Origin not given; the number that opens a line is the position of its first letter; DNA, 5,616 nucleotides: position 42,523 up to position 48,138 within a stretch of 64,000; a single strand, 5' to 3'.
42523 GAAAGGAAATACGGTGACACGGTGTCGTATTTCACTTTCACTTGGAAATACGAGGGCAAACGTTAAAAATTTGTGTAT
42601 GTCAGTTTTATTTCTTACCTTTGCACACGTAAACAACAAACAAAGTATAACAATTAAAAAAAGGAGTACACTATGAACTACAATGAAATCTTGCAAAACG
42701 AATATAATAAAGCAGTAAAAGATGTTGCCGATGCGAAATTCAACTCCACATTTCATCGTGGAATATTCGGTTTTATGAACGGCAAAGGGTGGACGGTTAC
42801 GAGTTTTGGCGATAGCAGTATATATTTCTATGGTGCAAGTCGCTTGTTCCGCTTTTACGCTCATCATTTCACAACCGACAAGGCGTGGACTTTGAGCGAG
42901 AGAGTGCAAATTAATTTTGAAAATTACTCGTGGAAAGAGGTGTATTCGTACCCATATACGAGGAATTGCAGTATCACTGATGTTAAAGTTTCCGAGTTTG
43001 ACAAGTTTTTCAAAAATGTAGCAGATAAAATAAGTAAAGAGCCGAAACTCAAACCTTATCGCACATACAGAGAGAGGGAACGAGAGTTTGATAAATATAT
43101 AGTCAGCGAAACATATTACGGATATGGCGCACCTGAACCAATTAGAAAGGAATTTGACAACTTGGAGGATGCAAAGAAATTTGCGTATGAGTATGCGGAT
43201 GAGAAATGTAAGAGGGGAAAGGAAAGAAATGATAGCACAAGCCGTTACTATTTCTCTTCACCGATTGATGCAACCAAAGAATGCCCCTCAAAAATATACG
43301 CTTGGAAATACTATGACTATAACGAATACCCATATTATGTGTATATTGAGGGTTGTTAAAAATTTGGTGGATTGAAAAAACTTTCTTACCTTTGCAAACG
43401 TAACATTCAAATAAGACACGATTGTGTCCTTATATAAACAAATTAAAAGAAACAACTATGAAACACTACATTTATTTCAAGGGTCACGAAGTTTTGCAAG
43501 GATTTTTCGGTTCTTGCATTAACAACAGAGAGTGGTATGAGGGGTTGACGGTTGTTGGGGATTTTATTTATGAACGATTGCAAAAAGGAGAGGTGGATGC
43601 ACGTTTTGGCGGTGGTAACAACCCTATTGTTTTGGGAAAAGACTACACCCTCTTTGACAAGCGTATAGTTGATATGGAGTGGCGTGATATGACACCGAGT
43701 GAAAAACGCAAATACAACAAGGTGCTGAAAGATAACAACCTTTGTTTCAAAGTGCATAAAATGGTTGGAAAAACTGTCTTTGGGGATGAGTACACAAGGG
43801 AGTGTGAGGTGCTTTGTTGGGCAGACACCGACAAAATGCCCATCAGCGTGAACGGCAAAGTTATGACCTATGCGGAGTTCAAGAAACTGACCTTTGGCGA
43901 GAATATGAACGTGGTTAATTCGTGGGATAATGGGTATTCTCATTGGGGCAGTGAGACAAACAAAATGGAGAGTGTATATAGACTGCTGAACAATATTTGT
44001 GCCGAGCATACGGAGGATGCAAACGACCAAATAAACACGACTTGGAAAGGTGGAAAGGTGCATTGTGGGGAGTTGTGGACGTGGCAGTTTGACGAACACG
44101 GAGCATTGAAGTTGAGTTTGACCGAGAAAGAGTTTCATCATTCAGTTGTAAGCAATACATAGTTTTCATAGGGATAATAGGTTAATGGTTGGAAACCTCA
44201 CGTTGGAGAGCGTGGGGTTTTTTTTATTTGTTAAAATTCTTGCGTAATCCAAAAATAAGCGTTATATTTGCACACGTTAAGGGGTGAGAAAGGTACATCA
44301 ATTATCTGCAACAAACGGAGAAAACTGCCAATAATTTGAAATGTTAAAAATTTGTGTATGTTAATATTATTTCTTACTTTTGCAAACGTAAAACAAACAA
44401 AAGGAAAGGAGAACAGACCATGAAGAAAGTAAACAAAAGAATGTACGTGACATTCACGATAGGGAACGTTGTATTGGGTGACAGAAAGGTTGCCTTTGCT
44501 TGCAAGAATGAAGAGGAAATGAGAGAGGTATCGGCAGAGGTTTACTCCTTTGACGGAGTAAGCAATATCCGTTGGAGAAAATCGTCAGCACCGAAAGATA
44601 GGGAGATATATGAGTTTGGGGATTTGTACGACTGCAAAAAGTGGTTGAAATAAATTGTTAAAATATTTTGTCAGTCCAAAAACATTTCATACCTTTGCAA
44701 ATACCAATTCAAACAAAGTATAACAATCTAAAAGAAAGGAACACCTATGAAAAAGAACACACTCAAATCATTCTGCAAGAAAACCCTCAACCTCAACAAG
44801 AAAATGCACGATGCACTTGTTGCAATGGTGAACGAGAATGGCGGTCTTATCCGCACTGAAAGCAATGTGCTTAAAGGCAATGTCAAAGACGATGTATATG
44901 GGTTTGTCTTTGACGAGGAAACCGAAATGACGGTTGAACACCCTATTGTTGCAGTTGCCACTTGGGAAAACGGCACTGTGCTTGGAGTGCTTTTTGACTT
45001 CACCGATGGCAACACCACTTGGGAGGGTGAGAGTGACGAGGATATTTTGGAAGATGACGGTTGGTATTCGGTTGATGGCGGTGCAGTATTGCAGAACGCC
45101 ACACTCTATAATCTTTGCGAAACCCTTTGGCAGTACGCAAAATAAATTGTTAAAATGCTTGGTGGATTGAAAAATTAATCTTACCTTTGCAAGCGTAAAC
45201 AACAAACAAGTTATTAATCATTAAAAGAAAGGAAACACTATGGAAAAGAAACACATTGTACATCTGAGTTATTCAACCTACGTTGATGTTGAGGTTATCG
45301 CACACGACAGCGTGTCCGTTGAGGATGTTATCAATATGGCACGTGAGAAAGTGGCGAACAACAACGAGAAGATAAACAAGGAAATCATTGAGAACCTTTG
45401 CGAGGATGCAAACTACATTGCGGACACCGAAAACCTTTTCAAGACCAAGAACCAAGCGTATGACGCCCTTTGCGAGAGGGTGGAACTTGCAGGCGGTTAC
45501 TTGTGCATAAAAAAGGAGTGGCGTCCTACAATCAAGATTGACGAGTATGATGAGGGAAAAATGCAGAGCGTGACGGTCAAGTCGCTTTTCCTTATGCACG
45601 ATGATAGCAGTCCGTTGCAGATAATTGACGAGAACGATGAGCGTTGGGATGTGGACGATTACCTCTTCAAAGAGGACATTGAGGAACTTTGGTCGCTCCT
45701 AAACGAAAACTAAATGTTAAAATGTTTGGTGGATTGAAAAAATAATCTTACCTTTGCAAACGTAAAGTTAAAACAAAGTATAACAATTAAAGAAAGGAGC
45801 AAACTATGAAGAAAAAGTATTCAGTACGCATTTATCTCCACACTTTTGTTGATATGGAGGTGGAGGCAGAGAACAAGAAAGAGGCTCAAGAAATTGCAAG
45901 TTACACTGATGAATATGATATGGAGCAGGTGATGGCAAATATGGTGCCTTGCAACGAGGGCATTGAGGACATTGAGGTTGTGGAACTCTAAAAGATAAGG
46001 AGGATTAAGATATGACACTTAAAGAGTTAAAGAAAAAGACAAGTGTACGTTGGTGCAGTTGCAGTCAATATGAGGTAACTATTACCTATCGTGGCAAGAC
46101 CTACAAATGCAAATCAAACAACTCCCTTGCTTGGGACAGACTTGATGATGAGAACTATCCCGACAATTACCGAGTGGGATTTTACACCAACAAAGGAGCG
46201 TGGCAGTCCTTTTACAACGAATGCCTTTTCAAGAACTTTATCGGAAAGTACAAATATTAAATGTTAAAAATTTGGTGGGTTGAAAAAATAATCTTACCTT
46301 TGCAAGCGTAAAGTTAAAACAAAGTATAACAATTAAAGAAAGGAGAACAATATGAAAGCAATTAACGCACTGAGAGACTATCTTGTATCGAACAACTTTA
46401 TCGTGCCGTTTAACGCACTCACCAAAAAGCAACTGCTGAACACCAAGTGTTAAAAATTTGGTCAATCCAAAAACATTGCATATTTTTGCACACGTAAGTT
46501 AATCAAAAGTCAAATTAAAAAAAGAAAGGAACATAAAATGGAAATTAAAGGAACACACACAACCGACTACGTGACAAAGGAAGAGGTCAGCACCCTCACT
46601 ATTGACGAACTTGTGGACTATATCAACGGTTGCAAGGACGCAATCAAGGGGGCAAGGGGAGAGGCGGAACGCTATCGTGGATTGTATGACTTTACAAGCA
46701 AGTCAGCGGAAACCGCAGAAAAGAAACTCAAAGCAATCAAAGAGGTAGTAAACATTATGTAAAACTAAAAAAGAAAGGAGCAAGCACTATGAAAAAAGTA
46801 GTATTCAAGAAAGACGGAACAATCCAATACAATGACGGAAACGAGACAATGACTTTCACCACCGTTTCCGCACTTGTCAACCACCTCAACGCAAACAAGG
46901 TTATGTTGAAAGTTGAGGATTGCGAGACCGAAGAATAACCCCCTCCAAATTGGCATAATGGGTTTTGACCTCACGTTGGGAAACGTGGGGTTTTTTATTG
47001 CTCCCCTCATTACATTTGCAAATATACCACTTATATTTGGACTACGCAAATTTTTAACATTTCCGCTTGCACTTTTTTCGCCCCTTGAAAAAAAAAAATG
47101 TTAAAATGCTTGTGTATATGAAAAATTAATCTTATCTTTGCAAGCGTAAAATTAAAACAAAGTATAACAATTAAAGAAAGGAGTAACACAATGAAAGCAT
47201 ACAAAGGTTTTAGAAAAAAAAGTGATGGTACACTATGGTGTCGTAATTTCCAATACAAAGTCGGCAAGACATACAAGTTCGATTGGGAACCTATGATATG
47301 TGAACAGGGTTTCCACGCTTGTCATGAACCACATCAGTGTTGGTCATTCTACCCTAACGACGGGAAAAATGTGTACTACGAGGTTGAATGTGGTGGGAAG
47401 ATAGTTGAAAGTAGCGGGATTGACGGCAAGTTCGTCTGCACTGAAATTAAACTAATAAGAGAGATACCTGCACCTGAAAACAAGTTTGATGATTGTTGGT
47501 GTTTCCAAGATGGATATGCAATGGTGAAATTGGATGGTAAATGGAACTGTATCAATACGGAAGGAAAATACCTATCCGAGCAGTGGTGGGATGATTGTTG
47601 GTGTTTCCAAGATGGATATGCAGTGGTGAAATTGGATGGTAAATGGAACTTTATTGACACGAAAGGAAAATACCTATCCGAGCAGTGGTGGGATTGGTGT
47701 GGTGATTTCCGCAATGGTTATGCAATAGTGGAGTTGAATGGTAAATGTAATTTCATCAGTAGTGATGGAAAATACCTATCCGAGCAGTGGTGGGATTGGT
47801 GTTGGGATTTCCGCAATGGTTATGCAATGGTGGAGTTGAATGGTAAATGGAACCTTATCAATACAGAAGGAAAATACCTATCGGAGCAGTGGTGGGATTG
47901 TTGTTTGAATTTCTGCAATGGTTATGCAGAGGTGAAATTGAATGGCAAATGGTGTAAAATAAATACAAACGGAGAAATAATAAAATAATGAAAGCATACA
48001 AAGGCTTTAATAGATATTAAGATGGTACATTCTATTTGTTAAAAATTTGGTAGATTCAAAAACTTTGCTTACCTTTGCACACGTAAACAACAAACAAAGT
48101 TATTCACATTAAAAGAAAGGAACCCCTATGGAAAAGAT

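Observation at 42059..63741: Fixed-orientation inverted repeat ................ recurring 8 times, including in-frame inside two genes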

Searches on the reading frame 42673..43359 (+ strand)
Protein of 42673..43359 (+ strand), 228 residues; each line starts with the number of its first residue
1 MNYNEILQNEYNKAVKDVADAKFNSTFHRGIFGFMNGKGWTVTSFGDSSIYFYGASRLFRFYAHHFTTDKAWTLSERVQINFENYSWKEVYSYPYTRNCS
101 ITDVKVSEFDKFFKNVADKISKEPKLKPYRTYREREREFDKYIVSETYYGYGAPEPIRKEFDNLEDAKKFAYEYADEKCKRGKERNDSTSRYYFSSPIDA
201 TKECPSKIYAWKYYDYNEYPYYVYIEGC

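Call 10: search_protein_families(library=phrogs, proteins=[window:42673-43359:+])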
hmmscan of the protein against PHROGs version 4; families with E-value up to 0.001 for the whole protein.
window:42673-43359:+ (228 aa): 0 families

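Call 11: search_protein_families(library=pfam, proteins=[window:42673-43359:+], max_evalue=0.01)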
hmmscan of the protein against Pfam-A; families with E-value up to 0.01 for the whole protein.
window:42673-43359:+ (228 aa): 0 families

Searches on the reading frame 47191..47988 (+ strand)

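Call 10: search_protein_families(library=phrogs, proteins=[window:47191-47988:+])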
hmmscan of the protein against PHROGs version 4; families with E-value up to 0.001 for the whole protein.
window:47191-47988:+ (265 aa): 3 families
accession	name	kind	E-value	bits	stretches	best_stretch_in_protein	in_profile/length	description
phrog_4433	-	unknown function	2e-18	67.8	1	1-93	13-100/312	-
phrog_14105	-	unknown function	6.9e-13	49.4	1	2-94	11-96/297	-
phrog_9215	-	unknown function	0.00051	20.8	1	9-67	70-132/268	-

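Call 11: search_protein_families(library=pfam, proteins=[window:47191-47988:+], max_evalue=0.01)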
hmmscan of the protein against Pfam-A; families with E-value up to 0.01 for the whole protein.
window:47191-47988:+ (265 aa): 2 families
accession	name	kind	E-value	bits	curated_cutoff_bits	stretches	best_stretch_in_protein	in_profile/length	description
PF24703.2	DUF7666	-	1.2e-28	99.8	27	1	1-96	1-91/95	Domain of unknown function (DUF7666)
PF14903.11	WG_beta_rep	-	1.9e-25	89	25.6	4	154-186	3-35/35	WG containing repeat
